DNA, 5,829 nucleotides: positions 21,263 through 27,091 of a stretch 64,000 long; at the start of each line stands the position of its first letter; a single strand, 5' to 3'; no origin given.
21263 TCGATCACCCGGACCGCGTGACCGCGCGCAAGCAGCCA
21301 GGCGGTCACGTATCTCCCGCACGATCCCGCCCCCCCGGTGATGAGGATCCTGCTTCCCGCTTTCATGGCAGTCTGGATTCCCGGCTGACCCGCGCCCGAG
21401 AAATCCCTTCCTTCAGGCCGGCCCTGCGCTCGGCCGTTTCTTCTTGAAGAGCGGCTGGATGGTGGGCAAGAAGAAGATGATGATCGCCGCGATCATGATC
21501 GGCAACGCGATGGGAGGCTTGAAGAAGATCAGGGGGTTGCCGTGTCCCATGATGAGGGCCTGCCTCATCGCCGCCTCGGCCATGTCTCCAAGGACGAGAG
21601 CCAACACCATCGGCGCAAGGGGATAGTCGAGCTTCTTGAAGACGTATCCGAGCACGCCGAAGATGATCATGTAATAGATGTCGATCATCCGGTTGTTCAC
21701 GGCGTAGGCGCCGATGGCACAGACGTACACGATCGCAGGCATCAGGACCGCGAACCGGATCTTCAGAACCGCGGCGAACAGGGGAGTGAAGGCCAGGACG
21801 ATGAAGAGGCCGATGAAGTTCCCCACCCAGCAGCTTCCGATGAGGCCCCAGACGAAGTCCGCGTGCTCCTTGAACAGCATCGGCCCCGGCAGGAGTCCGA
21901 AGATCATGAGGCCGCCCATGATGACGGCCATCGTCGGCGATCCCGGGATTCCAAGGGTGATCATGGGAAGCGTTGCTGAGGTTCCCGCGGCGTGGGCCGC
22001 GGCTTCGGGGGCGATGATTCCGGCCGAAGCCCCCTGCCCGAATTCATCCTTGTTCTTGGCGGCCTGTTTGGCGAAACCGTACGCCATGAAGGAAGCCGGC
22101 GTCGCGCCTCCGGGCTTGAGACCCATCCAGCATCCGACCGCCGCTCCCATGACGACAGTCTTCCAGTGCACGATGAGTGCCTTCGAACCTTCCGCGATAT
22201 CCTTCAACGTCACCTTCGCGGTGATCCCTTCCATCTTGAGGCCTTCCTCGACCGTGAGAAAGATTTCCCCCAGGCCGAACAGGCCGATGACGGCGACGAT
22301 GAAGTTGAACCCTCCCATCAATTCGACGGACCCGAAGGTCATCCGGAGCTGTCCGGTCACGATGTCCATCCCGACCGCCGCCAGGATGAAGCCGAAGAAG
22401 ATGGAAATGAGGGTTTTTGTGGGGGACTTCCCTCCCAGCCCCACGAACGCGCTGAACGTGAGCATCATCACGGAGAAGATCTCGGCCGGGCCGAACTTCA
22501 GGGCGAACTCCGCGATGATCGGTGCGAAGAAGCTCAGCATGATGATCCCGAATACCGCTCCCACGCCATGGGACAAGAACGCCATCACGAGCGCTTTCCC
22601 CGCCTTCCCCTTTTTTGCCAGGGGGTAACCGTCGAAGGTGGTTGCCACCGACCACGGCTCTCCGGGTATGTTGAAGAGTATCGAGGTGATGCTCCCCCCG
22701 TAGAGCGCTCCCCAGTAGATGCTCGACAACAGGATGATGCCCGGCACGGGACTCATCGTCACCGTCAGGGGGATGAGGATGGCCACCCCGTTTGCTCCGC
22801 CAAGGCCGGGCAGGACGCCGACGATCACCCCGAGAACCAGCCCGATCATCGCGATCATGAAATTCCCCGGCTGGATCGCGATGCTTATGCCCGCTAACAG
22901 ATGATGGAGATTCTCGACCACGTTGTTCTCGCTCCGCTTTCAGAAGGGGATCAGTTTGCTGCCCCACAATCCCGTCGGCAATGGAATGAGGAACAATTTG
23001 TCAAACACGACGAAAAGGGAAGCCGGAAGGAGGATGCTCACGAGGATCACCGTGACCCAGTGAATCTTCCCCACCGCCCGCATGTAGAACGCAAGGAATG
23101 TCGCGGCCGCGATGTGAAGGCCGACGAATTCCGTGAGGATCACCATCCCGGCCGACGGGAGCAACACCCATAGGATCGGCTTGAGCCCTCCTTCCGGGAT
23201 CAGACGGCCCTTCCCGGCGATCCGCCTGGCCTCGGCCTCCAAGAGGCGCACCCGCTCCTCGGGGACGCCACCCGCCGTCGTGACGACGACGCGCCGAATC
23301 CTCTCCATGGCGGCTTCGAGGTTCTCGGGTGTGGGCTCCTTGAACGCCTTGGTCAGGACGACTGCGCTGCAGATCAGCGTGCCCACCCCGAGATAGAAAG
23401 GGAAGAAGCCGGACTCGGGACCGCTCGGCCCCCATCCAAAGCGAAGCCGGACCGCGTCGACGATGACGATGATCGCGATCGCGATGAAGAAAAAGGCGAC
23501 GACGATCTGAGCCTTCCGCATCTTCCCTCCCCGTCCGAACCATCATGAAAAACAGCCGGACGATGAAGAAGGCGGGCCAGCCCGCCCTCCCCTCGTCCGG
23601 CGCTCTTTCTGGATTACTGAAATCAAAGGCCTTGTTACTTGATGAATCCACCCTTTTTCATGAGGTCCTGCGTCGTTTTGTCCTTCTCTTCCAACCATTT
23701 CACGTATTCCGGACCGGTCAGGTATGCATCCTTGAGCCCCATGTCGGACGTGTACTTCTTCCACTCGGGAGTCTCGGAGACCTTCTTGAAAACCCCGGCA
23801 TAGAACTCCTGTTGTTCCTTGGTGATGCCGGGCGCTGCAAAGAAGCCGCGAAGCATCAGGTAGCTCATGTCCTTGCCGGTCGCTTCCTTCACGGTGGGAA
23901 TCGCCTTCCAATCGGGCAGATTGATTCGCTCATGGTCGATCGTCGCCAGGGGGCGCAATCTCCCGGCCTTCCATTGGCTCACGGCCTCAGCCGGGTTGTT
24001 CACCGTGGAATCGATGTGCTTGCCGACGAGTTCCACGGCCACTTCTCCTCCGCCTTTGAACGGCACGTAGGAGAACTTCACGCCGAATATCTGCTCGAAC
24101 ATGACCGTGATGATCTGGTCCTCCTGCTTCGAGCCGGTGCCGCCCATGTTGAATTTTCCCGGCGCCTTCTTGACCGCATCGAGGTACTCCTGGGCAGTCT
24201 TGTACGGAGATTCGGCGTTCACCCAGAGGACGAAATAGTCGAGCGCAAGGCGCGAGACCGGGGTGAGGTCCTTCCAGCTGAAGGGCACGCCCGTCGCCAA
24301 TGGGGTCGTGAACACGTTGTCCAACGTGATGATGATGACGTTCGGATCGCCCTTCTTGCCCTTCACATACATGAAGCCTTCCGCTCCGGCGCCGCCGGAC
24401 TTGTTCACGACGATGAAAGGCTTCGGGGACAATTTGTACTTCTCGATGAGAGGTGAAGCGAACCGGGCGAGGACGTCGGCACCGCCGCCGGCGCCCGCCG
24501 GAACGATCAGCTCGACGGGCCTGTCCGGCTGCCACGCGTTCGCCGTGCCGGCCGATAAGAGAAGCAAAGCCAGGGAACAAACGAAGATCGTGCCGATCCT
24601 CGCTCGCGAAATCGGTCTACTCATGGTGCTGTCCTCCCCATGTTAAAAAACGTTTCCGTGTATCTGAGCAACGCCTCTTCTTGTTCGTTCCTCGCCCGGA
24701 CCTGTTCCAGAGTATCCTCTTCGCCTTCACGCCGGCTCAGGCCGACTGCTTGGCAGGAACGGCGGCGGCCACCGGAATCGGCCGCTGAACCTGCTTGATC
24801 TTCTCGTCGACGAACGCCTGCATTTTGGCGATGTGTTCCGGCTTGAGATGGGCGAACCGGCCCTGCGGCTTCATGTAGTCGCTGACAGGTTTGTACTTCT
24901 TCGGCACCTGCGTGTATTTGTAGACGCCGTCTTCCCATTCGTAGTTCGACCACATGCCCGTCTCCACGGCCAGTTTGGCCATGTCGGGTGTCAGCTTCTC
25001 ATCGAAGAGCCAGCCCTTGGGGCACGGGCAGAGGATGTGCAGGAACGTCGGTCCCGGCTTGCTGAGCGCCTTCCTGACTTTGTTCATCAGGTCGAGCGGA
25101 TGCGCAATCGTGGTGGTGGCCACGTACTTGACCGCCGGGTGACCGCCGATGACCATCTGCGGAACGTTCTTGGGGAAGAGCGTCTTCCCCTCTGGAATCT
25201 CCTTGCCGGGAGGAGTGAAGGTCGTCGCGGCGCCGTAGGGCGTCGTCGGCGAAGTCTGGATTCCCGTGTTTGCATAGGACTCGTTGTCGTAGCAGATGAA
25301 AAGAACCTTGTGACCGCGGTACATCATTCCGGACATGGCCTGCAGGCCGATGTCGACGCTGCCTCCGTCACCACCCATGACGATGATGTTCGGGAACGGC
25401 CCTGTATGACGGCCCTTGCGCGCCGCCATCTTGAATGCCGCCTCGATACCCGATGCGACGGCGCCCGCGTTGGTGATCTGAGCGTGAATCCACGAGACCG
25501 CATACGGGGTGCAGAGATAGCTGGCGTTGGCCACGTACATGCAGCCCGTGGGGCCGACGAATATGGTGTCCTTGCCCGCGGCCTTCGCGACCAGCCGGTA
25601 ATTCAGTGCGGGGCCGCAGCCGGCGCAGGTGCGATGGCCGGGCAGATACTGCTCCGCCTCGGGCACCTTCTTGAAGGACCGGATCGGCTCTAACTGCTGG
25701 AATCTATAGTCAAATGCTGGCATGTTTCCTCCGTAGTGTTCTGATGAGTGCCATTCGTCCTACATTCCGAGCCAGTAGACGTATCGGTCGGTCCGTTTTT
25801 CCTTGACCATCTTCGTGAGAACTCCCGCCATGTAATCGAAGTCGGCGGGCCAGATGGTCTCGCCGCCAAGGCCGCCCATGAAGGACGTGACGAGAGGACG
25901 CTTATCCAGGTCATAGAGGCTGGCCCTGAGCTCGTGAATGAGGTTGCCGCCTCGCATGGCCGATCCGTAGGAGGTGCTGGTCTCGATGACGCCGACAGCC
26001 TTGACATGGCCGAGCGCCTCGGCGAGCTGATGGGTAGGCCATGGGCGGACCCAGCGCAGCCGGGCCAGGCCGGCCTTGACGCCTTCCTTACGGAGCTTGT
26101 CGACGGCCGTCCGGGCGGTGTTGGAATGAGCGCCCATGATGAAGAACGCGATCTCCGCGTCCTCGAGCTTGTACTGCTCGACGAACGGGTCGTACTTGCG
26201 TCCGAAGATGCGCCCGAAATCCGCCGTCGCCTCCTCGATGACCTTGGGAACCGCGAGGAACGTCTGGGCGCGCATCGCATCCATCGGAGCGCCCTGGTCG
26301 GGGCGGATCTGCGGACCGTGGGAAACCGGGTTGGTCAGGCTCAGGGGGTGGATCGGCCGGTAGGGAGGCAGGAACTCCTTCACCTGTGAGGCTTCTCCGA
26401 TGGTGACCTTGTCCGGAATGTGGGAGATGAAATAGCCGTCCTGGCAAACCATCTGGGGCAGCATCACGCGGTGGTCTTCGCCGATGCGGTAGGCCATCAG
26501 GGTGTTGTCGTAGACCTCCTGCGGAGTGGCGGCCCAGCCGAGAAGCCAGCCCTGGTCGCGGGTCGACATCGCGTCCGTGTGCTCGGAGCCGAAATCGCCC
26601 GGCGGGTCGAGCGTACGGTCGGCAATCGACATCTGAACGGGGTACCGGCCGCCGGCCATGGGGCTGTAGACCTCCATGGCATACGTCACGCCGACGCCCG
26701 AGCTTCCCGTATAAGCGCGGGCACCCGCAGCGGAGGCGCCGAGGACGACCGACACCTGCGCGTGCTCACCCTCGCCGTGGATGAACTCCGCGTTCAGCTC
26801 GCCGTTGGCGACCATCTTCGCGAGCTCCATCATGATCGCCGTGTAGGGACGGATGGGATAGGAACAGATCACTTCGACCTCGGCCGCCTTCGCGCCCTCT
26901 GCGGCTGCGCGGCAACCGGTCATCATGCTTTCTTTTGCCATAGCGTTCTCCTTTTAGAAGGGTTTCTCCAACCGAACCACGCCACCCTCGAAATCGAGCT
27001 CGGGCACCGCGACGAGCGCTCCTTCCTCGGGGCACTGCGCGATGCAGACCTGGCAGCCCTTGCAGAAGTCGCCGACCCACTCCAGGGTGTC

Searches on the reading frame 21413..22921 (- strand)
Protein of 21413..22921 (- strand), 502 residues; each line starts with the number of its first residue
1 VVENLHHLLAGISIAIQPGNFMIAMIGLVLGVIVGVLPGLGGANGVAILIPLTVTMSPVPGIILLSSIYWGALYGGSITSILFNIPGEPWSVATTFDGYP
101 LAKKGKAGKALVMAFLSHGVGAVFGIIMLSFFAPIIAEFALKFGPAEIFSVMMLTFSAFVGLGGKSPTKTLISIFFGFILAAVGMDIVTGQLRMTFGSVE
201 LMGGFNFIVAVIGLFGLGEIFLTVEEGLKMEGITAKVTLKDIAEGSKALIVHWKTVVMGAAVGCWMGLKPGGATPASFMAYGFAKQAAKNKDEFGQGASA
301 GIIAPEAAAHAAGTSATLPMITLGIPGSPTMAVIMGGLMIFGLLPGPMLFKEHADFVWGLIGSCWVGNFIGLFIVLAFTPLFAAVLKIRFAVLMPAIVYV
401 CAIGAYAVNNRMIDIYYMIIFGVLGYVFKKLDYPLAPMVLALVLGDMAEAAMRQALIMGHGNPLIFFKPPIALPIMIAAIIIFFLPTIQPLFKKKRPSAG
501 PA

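Call 80: search_protein_families(library=pfam, proteins=[window:21413-22921:-], max_evalue=0.00001)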
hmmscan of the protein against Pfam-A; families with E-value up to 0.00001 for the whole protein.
window:21413-22921:- (502 aa): 1 family
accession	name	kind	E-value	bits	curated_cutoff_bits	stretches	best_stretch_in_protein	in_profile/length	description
PF01970.21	TctA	-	2.4e-138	461.8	28.9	1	22-440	2-423/423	Tripartite tricarboxylate transporter TctA family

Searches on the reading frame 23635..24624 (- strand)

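Call 80: search_protein_families(library=pfam, proteins=[window:23635-24624:-], max_evalue=0.00001)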
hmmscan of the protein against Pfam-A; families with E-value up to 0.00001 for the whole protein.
window:23635-24624:- (329 aa): 1 family
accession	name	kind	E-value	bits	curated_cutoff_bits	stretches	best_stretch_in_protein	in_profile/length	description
PF03401.19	TctC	-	2.1e-33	116.4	27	1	68-325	15-272/274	Tripartite tricarboxylate transporter family receptor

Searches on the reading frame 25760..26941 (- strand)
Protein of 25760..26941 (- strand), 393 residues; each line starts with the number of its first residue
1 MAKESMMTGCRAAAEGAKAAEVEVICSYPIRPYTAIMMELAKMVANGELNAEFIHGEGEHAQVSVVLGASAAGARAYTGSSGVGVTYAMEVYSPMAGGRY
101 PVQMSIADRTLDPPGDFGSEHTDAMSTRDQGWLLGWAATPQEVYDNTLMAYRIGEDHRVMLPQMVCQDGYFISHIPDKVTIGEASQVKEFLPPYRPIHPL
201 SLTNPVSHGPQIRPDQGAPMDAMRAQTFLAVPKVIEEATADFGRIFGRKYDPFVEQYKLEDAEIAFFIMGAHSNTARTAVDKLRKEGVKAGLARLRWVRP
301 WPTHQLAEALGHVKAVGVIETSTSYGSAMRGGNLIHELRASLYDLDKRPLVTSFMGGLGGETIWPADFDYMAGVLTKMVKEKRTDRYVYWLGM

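Call 80: search_protein_families(library=pfam, proteins=[window:25760-26941:-], max_evalue=0.00001)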
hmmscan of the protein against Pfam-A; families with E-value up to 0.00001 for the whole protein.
window:25760-26941:- (393 aa): 2 families
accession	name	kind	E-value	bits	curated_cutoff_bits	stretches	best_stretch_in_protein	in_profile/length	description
PF01855.24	POR_N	-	4.4e-52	177.5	27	1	15-238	1-229/231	Pyruvate flavodoxin/ferredoxin oxidoreductase, thiamine diP-bdg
PF17147.9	PFOR_II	-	1.4e-24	86.8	27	1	262-367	1-101/102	Pyruvate:ferredoxin oxidoreductase core domain II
